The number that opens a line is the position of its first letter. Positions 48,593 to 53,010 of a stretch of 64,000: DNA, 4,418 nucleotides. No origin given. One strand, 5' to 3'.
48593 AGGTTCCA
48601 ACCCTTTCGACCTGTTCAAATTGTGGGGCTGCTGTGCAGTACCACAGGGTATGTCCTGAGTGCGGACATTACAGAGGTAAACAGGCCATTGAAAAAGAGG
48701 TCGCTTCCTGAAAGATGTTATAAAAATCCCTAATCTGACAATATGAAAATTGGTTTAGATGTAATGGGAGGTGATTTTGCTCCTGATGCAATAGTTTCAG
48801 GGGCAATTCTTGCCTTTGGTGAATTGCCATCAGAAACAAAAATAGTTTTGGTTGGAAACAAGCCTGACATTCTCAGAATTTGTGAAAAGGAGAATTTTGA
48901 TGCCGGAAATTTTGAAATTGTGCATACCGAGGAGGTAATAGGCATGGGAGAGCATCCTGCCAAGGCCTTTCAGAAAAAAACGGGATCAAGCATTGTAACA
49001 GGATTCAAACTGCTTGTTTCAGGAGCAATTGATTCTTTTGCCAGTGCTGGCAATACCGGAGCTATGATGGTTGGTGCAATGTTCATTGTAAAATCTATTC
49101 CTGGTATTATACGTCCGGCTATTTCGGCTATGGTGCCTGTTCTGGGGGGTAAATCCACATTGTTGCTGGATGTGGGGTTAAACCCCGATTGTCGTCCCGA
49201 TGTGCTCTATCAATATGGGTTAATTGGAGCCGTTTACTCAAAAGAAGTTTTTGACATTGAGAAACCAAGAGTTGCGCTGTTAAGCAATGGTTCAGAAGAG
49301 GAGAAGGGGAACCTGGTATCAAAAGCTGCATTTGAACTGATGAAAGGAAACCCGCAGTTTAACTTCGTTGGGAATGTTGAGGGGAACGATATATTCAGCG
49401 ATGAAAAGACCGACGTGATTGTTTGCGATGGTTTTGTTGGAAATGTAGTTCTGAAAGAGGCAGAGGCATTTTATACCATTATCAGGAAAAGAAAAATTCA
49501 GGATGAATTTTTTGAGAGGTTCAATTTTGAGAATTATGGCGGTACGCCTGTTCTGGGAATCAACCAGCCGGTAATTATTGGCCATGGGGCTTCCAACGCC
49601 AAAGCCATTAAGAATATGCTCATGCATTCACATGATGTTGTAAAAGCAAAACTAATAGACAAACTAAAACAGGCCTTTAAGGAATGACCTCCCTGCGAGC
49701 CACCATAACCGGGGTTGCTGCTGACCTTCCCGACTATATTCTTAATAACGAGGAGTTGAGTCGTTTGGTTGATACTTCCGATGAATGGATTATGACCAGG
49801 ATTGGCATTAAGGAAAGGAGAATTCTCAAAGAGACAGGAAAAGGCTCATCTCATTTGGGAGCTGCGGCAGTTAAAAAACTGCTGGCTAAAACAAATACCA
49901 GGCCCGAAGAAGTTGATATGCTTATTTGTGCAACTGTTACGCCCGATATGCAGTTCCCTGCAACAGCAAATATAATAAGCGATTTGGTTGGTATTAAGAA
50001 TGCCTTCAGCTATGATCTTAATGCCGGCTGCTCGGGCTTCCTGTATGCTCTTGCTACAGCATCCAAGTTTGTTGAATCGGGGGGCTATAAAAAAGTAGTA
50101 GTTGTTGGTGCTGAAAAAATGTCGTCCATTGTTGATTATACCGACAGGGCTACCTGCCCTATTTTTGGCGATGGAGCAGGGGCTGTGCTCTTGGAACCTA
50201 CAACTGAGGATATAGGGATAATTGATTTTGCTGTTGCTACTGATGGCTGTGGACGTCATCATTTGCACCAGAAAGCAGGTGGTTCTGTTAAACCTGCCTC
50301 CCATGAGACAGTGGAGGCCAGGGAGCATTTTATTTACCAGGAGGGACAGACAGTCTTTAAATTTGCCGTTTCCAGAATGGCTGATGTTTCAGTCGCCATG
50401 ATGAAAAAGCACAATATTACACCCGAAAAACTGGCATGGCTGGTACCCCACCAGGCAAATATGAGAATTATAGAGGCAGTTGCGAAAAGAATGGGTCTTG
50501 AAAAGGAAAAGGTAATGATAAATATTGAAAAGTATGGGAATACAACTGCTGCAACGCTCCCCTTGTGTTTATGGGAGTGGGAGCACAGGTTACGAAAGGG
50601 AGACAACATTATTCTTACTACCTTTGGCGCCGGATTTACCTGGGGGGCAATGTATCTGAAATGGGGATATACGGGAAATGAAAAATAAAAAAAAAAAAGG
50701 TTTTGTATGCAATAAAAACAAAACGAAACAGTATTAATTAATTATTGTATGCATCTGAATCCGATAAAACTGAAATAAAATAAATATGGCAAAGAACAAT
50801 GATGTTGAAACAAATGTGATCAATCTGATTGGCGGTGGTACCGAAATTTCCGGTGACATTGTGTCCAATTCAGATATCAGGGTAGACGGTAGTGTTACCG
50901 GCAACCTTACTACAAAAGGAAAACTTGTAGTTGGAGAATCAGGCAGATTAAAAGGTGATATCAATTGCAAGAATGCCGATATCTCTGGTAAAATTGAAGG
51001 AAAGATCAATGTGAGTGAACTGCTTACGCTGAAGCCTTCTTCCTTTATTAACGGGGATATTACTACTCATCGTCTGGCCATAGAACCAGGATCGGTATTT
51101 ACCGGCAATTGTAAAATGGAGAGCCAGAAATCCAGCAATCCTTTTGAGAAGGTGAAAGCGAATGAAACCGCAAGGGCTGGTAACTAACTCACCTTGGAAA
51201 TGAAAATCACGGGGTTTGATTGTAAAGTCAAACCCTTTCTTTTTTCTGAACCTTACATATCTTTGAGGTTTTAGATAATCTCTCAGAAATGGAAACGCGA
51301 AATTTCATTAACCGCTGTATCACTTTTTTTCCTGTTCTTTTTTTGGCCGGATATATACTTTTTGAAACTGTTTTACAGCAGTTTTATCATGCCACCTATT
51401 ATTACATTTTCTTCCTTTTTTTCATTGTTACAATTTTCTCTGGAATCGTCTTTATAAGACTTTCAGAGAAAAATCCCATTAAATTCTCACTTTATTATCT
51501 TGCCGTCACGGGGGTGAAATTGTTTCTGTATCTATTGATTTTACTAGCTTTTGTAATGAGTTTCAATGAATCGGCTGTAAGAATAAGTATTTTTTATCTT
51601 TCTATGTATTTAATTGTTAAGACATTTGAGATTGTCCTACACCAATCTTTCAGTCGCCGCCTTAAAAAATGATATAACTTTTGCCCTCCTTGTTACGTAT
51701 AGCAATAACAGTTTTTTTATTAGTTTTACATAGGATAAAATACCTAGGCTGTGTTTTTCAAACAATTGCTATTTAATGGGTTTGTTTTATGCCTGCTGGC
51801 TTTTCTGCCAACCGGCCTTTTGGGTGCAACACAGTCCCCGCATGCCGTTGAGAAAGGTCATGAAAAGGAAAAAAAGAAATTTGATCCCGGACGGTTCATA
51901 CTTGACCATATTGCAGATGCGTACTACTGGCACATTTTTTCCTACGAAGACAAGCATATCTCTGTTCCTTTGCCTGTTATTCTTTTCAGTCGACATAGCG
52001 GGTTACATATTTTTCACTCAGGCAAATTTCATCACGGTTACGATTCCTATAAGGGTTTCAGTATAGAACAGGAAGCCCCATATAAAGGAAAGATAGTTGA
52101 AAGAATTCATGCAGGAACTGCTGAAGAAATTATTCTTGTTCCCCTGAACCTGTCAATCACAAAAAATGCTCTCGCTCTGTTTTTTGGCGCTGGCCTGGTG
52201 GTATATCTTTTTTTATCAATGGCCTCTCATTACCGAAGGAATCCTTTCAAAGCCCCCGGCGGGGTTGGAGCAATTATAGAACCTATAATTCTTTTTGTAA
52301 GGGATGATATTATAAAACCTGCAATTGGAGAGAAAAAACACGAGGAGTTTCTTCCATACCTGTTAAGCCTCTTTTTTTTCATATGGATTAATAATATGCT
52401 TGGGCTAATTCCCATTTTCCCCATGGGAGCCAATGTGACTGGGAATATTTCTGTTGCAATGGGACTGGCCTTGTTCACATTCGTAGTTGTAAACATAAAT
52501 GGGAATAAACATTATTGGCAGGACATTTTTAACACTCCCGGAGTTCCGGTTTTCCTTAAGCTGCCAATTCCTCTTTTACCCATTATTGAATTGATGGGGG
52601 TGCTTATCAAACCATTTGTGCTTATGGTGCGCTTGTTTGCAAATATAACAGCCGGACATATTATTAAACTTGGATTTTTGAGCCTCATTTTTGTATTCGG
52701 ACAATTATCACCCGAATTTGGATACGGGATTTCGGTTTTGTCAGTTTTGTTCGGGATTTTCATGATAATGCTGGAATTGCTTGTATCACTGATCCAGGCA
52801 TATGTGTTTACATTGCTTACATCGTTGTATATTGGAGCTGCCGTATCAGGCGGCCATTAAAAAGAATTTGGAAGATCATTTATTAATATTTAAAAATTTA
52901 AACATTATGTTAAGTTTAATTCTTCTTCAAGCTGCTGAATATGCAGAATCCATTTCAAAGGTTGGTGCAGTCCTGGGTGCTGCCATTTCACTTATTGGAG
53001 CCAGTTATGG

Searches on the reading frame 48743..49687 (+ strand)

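Call 80: search_protein_families(library=ncbifam, proteins=[window:48743-49687:+], max_evalue=1e-10)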
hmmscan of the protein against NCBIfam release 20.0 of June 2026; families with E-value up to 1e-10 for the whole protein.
window:48743-49687:+ (314 aa): 3 families
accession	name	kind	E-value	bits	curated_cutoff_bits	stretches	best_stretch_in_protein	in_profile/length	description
TIGR00182.1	plsX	equivalog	4.3e-86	289.1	243.4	1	1-313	1-328/337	phosphate acyltransferase PlsX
NF010419.0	PRK13845.1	equivalog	8.1e-61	206.2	729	1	3-243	100-345/440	putative glycerol-3-phosphate acyltransferase PlsX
NF010420.0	PRK13846.1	equivalog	1.2e-44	152.8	536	1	2-311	4-314/316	phosphate acyltransferase PlsX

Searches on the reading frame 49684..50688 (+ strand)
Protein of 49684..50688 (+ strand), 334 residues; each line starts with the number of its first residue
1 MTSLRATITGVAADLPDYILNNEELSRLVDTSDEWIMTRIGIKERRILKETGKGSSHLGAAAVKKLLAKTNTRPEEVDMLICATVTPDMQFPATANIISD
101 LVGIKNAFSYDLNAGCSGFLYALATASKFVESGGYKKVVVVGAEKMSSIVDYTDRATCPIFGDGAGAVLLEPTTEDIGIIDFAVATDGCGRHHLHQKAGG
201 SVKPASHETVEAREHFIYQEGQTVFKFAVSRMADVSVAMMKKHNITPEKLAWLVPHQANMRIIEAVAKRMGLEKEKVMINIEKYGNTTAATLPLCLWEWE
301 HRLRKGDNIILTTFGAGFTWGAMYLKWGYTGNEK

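Call 80: search_protein_families(library=ncbifam, proteins=[window:49684-50688:+], max_evalue=1e-10)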
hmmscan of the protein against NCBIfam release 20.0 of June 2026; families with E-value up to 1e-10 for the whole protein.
window:49684-50688:+ (334 aa): 13 families
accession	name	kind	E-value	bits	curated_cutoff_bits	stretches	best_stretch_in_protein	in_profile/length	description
NF006829.0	PRK09352.1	subfamily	2.6e-121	404.5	249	1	5-327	4-321/322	beta-ketoacyl-ACP synthase 3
TIGR00747.1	fabH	subfamily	1.7e-108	362.5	292.1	1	5-327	2-322/322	beta-ketoacyl-ACP synthase III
NF004623.0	PRK05963.1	equivalog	4e-69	233.4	437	1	2-326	2-327/328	beta-ketoacyl-ACP synthase III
NF005541.0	PRK07204.1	equivalog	3.3e-54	184.5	402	1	6-326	5-328/329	beta-ketoacyl-ACP synthase III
NF005703.0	PRK07515.1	equivalog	1e-43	149.7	304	1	56-326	97-371/373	beta-ketoacyl-ACP synthase III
NF005308.0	PRK06840.1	equivalog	3.3e-40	138.1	315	1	6-328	5-336/339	3-oxoacyl-ACP synthase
NF009519.0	PRK12880.1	equivalog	1.7e-32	113.1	436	1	6-326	8-337/353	beta-ketoacyl-ACP synthase III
NF006720.0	PRK09258.1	equivalog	6.5e-31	107.9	285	1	36-327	43-338/338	3-oxoacyl-ACP synthase III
NF003274.0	PRK04262.1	equivalog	4.6e-23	81.8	244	0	6-146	3-143/347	hydroxymethylglutaryl-CoA synthase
NF005293.2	PRK06816.1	subfamily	1.6e-18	66.9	450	0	39-150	41-156/378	StlD/DarB family beta-ketosynthase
NF053539.1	resorcinol_DarB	exception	2.3e-16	59.9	550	0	162-313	190-361/377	dialkylresorcinol biosynthesis protein DarB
TIGR00748.1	HMG_CoA_syn_Arc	equivalog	7.5e-14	51.7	353.35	0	235-320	213-300/345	hydroxymethylglutaryl-CoA synthase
NF042429.2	DHPHCoAsyn_DpgA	equivalog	9.5e-12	44.5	425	1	48-327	63-350/350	3,5-dihydroxyphenylacetyl-CoA synthase DpgA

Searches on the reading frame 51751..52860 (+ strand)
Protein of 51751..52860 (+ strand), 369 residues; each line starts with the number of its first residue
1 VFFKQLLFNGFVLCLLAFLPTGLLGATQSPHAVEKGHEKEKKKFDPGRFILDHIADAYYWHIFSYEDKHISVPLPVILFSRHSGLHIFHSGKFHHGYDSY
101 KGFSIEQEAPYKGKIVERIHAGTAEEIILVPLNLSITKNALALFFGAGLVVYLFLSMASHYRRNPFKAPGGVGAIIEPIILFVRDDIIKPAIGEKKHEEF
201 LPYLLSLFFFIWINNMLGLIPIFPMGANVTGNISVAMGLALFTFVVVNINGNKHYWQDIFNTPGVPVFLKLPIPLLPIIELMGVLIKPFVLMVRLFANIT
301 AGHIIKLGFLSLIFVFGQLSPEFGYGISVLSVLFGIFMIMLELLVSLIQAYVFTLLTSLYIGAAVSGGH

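Call 80: search_protein_families(library=ncbifam, proteins=[window:51751-52860:+], max_evalue=1e-10)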
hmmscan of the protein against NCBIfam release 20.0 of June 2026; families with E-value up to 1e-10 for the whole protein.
window:51751-52860:+ (369 aa): 13 families
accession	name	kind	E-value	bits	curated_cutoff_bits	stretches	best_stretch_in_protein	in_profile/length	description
NF009953.0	PRK13419.1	equivalog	8.5e-55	186.4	460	1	31-366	57-331/346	F0F1 ATP synthase subunit A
NF004482.0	PRK05815.2-4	equivalog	6.1e-38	130.9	225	1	131-369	24-252/252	F0F1 ATP synthase subunit A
TIGR01131.1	ATP_synt_6_or_A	equivalog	5.5e-36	124.6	102.6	1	142-363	19-225/227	F0F1 ATP synthase subunit A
NF009952.0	PRK13417.1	equivalog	7.6e-28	97.9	531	1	226-364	215-348/352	F0F1 ATP synthase subunit A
NF004479.0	PRK05815.1-4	equivalog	3.8e-19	68.9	268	1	147-366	26-235/238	F0F1 ATP synthase subunit A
NF004486.0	PRK05815.3-4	equivalog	1.2e-17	64.4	272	1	159-365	44-223/224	F0F1 ATP synthase subunit A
NF004481.0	PRK05815.2-3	equivalog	1.5e-17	64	227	1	138-366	20-219/225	F0F1 ATP synthase subunit A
TIGR03306.1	altF1_A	exception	1.2e-14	54.5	302.1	1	175-365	53-216/217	alternate F1F0 ATPase, F0 subunit A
NF004484.0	PRK05815.3-2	equivalog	1.8e-14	54.1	234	1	154-361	33-220/226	F0F1 ATP synthase subunit A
NF004485.0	PRK05815.3-3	equivalog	5.1e-14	52.3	249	1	164-364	50-251/281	F0F1 ATP synthase subunit A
NF004487.0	PRK05815.3-5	equivalog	6.3e-14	51.9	224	1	162-363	50-235/269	F0F1 ATP synthase subunit A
NF009954.0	PRK13420.1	equivalog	2.9e-13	50.1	272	1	147-365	27-217/229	F0F1 ATP synthase subunit A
NF004477.0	PRK05815.1-1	equivalog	4e-12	46.2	280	1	142-364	43-264/268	F0F1 ATP synthase subunit A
